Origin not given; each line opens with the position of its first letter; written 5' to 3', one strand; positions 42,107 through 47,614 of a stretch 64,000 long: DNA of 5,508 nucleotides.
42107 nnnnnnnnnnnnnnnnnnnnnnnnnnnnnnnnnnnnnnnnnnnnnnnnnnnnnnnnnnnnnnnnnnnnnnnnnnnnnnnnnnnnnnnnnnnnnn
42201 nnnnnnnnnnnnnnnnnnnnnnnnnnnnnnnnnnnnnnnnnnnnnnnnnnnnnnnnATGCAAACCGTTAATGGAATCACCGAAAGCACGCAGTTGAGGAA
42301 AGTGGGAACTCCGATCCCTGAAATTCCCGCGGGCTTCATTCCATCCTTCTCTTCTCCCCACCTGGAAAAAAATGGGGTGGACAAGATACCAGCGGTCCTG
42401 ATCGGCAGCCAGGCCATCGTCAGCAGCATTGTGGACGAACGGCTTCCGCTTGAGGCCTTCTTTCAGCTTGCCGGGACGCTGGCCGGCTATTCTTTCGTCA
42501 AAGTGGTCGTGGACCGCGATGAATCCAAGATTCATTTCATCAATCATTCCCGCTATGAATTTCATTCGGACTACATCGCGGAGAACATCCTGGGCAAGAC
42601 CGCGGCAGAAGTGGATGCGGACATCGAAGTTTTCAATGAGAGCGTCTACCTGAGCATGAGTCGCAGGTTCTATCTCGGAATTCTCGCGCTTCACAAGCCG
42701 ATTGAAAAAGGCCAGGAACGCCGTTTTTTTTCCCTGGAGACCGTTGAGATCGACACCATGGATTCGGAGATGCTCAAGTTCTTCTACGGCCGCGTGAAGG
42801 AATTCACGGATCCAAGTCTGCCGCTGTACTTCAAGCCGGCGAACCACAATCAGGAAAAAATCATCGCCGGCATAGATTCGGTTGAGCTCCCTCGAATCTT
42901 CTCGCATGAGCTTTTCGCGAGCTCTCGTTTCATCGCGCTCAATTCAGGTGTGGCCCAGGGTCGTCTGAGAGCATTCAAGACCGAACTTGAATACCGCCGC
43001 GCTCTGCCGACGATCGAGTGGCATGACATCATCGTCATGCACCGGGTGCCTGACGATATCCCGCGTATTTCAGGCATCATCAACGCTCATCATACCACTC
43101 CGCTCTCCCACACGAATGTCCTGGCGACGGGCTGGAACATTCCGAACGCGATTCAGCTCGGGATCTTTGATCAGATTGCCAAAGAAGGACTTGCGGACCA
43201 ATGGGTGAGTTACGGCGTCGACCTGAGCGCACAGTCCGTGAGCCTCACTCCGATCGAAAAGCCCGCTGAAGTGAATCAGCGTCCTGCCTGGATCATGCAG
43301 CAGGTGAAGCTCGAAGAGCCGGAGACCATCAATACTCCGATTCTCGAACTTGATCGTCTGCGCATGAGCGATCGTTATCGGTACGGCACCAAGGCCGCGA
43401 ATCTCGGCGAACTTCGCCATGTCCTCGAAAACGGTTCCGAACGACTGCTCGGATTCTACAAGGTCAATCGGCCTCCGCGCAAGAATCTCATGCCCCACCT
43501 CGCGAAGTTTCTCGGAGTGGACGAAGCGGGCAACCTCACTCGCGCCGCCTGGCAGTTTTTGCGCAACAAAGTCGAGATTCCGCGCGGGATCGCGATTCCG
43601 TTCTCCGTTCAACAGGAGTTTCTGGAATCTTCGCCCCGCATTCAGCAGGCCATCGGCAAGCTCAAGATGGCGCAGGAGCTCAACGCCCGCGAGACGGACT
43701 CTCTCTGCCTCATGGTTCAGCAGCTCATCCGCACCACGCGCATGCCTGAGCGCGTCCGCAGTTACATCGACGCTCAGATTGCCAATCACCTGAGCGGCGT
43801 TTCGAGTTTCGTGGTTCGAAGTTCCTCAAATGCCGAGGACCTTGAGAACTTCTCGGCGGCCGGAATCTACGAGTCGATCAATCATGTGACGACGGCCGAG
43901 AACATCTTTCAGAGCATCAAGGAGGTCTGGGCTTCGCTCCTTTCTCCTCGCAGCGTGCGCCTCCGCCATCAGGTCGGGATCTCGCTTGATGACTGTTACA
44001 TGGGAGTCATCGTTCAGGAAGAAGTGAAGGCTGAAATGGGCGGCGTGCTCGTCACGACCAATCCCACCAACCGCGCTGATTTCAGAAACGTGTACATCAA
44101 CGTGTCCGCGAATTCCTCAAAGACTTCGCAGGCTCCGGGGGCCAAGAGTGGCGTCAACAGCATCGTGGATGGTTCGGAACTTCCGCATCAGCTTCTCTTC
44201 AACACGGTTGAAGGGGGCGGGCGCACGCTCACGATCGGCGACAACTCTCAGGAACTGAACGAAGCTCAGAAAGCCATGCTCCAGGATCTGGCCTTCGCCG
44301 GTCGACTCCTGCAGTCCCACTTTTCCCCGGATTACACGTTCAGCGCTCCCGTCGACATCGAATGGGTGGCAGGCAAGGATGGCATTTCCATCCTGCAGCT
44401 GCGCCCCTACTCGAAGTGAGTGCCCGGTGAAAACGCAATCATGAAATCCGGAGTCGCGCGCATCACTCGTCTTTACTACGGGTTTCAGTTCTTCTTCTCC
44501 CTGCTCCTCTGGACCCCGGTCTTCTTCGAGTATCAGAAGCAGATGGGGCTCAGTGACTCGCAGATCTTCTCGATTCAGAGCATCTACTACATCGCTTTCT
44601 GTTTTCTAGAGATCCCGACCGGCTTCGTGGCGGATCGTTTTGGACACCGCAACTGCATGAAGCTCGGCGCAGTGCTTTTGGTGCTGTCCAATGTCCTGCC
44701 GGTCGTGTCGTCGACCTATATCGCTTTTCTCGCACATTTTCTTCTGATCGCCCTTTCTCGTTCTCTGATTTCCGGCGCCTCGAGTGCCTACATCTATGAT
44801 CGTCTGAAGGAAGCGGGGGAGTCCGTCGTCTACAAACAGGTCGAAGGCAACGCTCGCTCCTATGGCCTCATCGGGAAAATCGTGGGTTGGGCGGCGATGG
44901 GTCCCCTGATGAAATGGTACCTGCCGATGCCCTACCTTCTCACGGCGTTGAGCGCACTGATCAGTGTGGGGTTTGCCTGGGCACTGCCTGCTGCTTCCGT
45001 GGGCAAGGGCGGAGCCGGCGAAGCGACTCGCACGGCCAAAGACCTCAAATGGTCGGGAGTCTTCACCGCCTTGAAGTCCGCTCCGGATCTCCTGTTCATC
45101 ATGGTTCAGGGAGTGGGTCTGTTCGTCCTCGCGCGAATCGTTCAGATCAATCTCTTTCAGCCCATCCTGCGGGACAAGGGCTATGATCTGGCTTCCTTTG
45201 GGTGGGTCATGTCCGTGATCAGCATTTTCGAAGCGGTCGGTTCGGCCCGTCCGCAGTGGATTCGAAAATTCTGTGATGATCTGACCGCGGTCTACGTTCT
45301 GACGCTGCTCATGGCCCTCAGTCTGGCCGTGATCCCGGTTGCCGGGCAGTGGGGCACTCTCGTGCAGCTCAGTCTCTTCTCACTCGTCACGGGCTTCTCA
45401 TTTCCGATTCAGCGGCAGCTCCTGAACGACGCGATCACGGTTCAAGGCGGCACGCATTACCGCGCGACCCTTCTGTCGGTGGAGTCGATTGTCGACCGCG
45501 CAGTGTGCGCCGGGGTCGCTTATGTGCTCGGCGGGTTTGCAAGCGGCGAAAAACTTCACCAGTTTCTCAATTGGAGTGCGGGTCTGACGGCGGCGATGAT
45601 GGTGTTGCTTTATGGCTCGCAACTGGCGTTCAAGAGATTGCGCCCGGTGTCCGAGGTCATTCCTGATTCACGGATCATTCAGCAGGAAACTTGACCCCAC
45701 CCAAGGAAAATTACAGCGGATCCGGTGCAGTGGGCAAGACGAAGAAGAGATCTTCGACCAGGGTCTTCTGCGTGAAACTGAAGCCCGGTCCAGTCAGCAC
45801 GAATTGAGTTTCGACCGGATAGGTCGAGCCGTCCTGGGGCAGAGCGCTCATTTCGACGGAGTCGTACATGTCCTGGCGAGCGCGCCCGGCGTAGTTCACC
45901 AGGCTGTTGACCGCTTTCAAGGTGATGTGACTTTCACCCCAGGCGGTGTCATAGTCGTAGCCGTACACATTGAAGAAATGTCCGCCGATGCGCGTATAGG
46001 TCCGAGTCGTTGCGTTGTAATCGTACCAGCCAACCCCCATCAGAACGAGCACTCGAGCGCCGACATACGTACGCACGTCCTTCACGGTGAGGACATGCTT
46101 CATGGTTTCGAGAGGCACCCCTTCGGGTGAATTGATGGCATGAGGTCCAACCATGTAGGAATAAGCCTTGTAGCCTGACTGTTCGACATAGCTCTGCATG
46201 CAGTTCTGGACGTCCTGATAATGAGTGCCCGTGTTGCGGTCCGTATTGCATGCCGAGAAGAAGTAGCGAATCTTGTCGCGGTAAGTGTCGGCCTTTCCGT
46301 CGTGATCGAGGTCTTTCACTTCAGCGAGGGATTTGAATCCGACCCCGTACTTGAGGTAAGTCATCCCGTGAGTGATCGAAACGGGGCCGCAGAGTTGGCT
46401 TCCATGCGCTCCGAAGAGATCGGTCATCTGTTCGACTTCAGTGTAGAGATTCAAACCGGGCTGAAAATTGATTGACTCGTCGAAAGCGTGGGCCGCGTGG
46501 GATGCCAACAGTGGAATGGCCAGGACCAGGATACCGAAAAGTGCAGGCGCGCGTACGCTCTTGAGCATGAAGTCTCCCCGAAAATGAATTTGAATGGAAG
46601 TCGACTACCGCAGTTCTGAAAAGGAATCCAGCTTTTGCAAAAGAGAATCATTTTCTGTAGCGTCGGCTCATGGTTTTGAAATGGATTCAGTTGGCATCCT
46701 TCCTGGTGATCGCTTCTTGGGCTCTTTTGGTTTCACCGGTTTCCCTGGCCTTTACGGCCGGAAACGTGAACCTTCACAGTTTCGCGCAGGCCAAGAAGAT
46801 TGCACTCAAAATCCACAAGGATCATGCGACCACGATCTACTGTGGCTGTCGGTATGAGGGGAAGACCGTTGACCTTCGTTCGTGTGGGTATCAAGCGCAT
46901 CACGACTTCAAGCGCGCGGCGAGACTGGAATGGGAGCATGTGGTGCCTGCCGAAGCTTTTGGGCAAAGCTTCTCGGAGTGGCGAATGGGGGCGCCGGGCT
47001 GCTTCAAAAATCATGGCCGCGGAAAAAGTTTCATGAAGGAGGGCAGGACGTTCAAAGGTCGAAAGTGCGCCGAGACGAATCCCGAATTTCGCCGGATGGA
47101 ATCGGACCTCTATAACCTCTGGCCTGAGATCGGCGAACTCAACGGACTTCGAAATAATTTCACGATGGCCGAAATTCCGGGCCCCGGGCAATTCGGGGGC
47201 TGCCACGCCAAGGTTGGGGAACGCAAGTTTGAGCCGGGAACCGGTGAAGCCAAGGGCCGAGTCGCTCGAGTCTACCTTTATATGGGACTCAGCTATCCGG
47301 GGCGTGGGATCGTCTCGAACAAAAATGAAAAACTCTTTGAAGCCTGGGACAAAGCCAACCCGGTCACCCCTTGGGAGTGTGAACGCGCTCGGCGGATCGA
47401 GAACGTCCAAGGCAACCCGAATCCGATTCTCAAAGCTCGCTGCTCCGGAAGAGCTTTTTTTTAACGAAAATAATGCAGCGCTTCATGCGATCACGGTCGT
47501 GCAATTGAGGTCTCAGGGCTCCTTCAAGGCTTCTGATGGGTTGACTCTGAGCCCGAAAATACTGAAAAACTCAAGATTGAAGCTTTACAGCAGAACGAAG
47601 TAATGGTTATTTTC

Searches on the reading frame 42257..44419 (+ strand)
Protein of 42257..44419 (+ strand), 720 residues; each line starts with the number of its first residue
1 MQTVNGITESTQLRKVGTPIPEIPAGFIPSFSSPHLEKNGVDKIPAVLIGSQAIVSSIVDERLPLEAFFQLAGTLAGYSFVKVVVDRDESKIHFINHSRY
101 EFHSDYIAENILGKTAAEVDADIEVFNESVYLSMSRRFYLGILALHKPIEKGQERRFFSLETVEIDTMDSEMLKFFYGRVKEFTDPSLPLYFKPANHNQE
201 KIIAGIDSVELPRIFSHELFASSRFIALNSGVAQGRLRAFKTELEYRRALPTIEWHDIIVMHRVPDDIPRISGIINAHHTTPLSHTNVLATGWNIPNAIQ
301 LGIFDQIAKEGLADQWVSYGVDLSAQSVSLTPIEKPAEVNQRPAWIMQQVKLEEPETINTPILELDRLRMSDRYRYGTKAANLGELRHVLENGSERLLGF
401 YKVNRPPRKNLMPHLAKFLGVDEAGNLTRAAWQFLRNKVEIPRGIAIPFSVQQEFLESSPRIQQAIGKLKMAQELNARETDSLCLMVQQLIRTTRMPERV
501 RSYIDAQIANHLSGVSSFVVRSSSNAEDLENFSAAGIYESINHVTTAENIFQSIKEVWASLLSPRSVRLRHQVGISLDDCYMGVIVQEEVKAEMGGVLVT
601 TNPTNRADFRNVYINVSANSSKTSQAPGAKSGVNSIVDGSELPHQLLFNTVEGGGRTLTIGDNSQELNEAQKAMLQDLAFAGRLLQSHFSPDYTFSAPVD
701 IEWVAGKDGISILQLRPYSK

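Call 60: search_protein_families(library=pfam, proteins=[window:42257-44419:+], max_evalue=0.0001)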
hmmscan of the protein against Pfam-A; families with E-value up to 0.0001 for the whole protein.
window:42257-44419:+ (720 aa): 1 family
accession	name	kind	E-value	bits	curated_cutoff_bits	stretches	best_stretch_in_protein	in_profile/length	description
PF01326.24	PPDK_N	-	3.1e-33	115.9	27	1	437-719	18-310/328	Pyruvate phosphate dikinase, AMP/ATP-binding domain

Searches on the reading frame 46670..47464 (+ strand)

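Call 60: search_protein_families(library=pfam, proteins=[window:46670-47464:+], max_evalue=0.0001)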
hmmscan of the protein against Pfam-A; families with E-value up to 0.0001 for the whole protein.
window:46670-47464:+ (264 aa): 1 family
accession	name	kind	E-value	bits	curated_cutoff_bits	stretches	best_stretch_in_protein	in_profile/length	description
PF04231.19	Endonuclease_1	-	1e-25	91.3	25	1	48-255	37-232/235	Endonuclease I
